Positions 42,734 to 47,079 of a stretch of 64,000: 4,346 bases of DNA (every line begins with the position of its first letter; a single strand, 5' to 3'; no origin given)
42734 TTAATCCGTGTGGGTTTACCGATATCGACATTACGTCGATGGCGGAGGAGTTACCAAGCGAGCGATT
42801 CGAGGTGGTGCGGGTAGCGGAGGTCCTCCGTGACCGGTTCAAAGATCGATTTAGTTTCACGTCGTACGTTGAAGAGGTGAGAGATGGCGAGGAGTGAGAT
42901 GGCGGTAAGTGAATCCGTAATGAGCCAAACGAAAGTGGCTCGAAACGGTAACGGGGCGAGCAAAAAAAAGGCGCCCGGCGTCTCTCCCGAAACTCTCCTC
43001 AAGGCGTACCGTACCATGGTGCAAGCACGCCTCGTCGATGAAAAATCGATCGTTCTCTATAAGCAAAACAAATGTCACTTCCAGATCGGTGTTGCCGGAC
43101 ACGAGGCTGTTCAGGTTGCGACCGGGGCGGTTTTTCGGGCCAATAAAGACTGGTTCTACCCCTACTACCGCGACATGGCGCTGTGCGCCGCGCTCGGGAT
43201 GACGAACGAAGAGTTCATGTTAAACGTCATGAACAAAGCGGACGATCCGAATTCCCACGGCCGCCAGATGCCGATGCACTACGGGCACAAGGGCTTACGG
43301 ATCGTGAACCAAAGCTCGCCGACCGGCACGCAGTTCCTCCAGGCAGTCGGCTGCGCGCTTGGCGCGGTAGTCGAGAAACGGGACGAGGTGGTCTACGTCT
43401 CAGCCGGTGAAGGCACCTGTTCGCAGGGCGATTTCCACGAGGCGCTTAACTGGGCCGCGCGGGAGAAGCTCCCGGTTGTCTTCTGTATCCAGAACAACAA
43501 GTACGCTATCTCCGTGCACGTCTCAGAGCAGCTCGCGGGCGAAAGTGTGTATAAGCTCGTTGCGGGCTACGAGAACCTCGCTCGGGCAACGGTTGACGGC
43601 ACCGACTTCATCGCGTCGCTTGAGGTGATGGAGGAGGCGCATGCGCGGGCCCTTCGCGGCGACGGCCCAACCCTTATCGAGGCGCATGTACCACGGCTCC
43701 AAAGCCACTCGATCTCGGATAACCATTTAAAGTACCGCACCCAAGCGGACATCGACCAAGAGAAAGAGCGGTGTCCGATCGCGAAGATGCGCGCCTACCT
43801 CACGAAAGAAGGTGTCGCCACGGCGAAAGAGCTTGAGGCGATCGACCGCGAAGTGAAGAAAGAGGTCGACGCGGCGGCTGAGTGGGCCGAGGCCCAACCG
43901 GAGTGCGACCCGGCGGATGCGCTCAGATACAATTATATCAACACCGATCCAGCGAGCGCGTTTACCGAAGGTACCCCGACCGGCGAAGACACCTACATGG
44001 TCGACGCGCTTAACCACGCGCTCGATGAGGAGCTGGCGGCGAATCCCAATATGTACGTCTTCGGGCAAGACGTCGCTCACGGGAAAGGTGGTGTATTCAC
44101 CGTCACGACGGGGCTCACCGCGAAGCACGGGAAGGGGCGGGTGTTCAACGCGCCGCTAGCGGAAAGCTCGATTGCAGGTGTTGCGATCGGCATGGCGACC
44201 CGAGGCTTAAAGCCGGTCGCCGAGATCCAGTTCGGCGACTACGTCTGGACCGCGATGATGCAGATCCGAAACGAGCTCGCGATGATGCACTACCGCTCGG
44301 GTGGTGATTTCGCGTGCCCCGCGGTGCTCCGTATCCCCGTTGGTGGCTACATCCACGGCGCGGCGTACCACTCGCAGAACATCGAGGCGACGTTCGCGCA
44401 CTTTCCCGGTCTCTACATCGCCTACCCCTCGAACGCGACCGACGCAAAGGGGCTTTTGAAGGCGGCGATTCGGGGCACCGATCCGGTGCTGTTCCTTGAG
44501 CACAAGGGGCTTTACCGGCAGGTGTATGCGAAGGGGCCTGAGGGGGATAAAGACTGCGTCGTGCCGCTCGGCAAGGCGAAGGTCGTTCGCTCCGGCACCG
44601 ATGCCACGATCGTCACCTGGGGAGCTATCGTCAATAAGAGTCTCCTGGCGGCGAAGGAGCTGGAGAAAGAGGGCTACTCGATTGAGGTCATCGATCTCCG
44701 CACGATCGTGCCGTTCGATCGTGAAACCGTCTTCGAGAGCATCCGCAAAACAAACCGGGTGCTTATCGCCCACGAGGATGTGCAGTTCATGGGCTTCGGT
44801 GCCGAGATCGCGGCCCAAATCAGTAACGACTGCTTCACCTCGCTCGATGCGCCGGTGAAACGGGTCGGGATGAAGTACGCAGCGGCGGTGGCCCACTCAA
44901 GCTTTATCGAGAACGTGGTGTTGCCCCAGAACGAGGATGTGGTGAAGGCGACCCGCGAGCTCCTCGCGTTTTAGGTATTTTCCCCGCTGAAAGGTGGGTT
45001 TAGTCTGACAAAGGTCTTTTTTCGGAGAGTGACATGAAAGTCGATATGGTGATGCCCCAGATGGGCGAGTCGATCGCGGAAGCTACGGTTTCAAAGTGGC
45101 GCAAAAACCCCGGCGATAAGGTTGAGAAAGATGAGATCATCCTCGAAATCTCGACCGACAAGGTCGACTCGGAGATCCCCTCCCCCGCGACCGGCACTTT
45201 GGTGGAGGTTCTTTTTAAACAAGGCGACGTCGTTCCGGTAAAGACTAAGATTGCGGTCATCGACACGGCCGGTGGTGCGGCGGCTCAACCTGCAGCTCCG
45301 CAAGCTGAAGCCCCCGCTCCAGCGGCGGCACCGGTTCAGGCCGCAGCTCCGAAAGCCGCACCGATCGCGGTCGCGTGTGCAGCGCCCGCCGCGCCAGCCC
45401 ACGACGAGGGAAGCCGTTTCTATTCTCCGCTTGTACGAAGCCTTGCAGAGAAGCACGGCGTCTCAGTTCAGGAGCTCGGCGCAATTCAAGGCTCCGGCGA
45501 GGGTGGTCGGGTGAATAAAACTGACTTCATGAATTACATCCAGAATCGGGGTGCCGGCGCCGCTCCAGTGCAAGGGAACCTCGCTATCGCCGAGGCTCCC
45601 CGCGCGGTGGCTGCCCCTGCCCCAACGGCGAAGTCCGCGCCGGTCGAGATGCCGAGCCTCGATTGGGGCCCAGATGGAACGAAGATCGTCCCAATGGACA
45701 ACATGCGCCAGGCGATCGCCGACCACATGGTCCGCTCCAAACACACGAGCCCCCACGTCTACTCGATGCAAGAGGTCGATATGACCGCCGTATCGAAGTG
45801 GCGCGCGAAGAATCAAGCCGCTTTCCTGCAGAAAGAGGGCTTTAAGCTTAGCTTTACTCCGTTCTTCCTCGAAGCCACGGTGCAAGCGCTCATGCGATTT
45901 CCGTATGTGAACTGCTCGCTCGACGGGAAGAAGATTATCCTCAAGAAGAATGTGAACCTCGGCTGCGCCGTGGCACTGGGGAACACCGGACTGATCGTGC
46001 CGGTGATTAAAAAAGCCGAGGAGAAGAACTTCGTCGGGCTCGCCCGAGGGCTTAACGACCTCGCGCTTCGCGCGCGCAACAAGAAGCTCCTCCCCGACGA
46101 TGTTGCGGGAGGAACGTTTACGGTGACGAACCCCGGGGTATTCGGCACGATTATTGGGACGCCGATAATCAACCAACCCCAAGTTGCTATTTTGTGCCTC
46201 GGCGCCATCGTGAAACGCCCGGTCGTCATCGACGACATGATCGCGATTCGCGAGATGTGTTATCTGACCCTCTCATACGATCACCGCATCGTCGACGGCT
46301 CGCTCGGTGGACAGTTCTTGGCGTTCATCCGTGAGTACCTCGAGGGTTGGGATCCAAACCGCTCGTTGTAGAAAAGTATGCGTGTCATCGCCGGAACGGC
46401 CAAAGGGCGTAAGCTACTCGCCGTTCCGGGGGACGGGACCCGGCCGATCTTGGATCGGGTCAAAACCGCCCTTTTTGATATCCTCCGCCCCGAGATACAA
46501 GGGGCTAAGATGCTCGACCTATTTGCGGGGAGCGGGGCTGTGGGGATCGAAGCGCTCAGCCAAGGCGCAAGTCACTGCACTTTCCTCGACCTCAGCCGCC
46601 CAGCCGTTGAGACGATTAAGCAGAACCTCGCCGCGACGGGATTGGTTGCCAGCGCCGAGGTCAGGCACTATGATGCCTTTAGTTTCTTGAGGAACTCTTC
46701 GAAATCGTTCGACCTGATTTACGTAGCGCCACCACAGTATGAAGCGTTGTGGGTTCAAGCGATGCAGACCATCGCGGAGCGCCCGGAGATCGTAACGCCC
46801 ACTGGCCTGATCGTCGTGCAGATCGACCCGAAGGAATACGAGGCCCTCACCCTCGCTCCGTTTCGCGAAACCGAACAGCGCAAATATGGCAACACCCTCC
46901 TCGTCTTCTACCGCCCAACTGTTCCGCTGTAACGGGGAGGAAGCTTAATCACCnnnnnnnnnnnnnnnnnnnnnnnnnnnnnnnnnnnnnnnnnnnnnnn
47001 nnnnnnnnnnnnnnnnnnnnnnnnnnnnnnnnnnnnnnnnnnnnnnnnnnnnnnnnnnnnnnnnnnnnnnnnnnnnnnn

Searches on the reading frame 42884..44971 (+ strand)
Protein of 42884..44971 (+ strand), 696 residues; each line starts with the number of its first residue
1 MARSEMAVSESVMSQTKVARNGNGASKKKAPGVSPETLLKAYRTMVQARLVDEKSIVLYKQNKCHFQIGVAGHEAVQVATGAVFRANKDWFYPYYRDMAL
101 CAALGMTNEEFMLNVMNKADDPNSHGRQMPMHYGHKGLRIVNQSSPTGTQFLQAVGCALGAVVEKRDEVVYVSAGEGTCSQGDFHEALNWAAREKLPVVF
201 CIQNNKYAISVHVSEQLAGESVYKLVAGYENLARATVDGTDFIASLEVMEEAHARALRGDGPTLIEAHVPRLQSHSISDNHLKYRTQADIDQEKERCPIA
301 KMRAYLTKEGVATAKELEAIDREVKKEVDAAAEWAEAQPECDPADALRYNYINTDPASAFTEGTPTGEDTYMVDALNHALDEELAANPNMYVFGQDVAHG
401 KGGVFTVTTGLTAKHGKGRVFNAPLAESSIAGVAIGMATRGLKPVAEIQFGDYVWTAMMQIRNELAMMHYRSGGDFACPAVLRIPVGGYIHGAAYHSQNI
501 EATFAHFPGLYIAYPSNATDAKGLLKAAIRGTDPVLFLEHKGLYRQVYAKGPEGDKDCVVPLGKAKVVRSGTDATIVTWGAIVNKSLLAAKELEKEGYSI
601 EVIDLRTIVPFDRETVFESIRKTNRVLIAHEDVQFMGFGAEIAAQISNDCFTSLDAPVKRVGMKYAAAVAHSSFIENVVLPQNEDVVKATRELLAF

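Call 18: search_protein_families(library=pfam, proteins=[window:42884-44971:+], max_evalue=0.001)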
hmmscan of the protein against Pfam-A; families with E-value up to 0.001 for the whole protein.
window:42884-44971:+ (696 aa): 4 families
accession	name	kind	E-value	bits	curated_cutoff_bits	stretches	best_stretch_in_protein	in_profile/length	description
PF00676.26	E1_dh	-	4.3e-69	233.2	22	1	42-343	1-299/300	Dehydrogenase E1 component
PF02779.29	Transket_pyr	-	2.3e-42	145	27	1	372-545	5-173/174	Transketolase, pyrimidine binding domain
PF02780.25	Transketolase_C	-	2.7e-36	124.6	25.9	1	563-685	1-123/124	Transketolase, C-terminal domain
PF02775.26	TPP_enzyme_C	-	2.4e-07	31.1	21.9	1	154-266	33-150/151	Thiamine pyrophosphate enzyme, C-terminal TPP binding domain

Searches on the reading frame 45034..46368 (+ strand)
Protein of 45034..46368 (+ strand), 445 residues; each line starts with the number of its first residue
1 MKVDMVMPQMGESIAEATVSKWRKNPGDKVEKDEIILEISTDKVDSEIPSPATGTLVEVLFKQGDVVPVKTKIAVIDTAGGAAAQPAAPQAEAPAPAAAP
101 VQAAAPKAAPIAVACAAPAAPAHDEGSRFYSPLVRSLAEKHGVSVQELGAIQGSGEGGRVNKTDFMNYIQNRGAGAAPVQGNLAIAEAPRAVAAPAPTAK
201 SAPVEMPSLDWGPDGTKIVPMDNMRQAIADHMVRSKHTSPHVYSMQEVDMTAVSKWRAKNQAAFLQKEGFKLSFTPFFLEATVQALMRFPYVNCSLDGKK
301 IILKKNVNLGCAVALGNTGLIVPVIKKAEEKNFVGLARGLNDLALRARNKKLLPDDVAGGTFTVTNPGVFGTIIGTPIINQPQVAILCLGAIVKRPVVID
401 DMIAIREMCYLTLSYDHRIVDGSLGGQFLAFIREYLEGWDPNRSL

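Call 18: search_protein_families(library=pfam, proteins=[window:45034-46368:+], max_evalue=0.001)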
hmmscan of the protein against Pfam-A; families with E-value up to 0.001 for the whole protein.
window:45034-46368:+ (445 aa): 3 families
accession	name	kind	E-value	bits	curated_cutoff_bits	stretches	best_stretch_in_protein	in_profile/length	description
PF00198.28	2-oxoacid_dh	-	6e-78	261.9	23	1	216-441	4-227/232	2-oxoacid dehydrogenases acyltransferase (catalytic domain)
PF00364.28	Biotin_lipoyl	-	1.2e-18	67.2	22.1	1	4-76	2-73/73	Biotin-requiring enzyme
PF02817.22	E3_binding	-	3.2e-08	34.1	23.7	1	129-164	2-34/36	e3 binding domain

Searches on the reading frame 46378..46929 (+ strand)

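Call 18: search_protein_families(library=pfam, proteins=[window:46378-46929:+], max_evalue=0.001)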
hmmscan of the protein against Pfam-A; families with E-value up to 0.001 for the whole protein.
window:46378-46929:+ (184 aa): 6 families
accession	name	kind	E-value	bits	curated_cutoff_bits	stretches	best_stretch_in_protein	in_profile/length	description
PF03602.21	Cons_hypoth95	-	2.1e-47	161.6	24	1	1-178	1-181/182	Conserved hypothetical protein 95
PF05175.20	MTS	-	4.5e-10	39.9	23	1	25-169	16-161/170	Methyltransferase small domain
PF13649.12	Methyltransf_25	-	9.5e-08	33.1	27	1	46-135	2-89/97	Methyltransferase domain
PF13847.12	Methyltransf_31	-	0.00012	22.2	27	1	42-146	4-108/145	Methyltransferase domain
PF02005.22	TRM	-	0.00014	21.7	27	1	42-118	50-128/376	N2,N2-dimethylguanosine tRNA methyltransferase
PF08242.18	Methyltransf_12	-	0.00061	20.9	30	1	46-116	1-71/98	Methyltransferase domain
